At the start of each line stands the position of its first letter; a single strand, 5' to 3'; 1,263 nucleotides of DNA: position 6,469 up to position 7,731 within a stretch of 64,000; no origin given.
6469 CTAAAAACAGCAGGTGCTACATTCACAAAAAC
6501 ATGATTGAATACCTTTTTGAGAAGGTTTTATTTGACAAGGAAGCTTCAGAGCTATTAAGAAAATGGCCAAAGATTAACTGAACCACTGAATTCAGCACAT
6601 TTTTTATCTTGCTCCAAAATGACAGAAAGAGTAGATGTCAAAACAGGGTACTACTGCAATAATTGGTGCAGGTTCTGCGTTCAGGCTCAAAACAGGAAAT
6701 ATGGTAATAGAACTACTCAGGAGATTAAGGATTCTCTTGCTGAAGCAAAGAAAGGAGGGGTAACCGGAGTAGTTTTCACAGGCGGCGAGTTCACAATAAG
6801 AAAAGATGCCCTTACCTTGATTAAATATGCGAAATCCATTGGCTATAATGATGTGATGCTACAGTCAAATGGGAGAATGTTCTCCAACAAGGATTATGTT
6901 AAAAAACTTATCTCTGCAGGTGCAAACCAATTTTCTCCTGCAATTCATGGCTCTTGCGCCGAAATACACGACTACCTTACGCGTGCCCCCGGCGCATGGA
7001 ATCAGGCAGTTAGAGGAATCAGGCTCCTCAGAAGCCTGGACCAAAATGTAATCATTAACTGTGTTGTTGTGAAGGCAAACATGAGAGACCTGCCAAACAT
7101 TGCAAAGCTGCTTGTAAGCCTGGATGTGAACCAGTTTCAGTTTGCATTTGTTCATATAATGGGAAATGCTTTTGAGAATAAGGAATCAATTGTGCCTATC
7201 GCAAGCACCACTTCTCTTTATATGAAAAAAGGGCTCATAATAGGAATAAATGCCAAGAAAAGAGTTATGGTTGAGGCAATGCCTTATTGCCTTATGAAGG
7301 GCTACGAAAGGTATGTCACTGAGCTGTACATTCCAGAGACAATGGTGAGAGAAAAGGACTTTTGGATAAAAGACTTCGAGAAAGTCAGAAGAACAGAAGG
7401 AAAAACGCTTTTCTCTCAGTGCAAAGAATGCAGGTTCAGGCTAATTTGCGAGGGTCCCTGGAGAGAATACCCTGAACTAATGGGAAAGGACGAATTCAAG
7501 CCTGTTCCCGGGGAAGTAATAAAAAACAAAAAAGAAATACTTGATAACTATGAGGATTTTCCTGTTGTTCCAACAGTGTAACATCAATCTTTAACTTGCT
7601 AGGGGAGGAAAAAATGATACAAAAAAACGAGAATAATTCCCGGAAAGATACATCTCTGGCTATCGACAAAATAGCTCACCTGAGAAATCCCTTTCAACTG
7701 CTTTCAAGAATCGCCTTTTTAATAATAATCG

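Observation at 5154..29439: Island of ten radical SAM enzymes with GT-C-like membrane proteins, an amino-sugar aminotransferase and a ferredoxin-domain protein; product unknown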

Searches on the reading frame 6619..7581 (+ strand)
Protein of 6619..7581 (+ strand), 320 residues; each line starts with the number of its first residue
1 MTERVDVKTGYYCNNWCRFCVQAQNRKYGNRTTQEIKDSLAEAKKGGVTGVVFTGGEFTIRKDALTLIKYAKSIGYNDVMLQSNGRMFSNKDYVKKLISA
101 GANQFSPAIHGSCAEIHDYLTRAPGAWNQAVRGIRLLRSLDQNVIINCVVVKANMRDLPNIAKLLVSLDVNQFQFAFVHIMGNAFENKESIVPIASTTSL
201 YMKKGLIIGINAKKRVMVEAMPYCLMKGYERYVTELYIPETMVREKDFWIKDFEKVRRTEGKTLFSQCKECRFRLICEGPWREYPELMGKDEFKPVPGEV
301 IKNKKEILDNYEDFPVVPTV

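Call 3: search_protein_families(library=pfam, proteins=[window:6619-7581:+], max_evalue=0.01)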
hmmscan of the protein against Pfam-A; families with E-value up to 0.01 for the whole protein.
window:6619-7581:+ (320 aa): 2 families
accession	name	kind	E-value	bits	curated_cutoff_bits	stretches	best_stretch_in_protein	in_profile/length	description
PF04055.27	Radical_SAM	-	1.9e-22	80.6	29.5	1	9-165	3-166/166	Radical SAM superfamily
PF13353.11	Fer4_12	-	4.9e-05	24.1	22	1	12-90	14-96/137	4Fe-4S single cluster domain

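Call 6: search_protein_families(library=ncbifam, proteins=[window:6619-7581:+], max_evalue=0.001)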
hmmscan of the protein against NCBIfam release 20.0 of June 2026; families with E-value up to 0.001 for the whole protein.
window:6619-7581:+ (320 aa): 42 families (the best 25 are shown)
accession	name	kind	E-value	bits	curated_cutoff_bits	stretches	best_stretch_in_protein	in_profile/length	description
NF038332.1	rSAM_rare_HxsC4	exception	3.3e-39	135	500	2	2-208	13-224/335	radical SAM protein HxsC4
TIGR03977.1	rSAM_pair_HxsC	equivalog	3.9e-26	91.6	267.9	1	13-227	35-254/292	His-Xaa-Ser system radical SAM maturase HxsC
TIGR04545.1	rSAM_ahbD_hemeb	equivalog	6.8e-24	84.9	500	1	12-192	9-189/339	heme b synthase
TIGR04053.2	TIGR04053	equivalog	4.1e-23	82.2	395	1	13-186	18-194/366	TIGR04053 family radical SAM/SPASM domain-containing protein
TIGR04051.1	rSAM_NirJ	equivalog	7.4e-21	74.5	515.45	1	13-190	12-188/354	heme d1 biosynthesis radical SAM protein NirJ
TIGR04250.1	SCM_rSAM_ScmE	equivalog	4.2e-20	72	400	1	5-228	5-229/358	SynChlorMet cassette radical SAM/SPASM protein ScmE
TIGR04347.1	pseudo_SAM_Halo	equivalog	6.9e-20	71.7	525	1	11-180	46-214/390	TIGR04347 family pseudo-SAM/SPASM protein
TIGR04055.1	rSAM_NirJ2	equivalog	1.1e-19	71.2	500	1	8-224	5-215/326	putative heme d1 biosynthesis radical SAM protein NirJ2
TIGR04466.1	rSAM_BlsE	equivalog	3.6e-19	69.4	400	1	13-179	13-176/327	cytosylglucuronate decarboxylase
NF045574.1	sacti_mat_StsB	exception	2.7e-18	66.1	625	1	13-185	106-276/466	StsB family radical SAM/SPASM domain sactipeptide maturase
TIGR02109.1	PQQ_syn_pqqE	equivalog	1e-17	64.1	381.35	1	11-196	15-200/358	pyrroloquinoline quinone biosynthesis protein PqqE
TIGR02668.1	moaA_archaeal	equivalog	1.1e-17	64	325.25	1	11-251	18-234/303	GTP 3',8-cyclase MoaA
TIGR04054.1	rSAM_NirJ1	equivalog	3.6e-17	62.1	650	1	11-178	44-210/387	putative heme d1 biosynthesis radical SAM protein NirJ1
TIGR03913.1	rad_SAM_trio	equivalog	2.8e-16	59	591.75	1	12-191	28-205/477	GDL motif peptide-associated radical SAM/SPASM maturase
TIGR04546.1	rSAM_ahbC_deAc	equivalog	3.7e-16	58.9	650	1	12-178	48-213/390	12,18-didecarboxysiroheme deacetylase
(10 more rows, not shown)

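Call 39: search_protein_families(library=padloc, proteins=[window:6619-7581:+], max_evalue=0.001)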
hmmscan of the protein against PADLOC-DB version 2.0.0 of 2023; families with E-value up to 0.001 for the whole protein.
window:6619-7581:+ (320 aa): 2 families
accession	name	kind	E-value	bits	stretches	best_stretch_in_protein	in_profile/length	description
PDLC02904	pVip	-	7.3e-10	36.8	1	12-175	12-172/262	Viperins associated with kinases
PDLC02903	pVip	-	1.2e-09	36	1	12-157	9-152/257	Viperins not associated with kinases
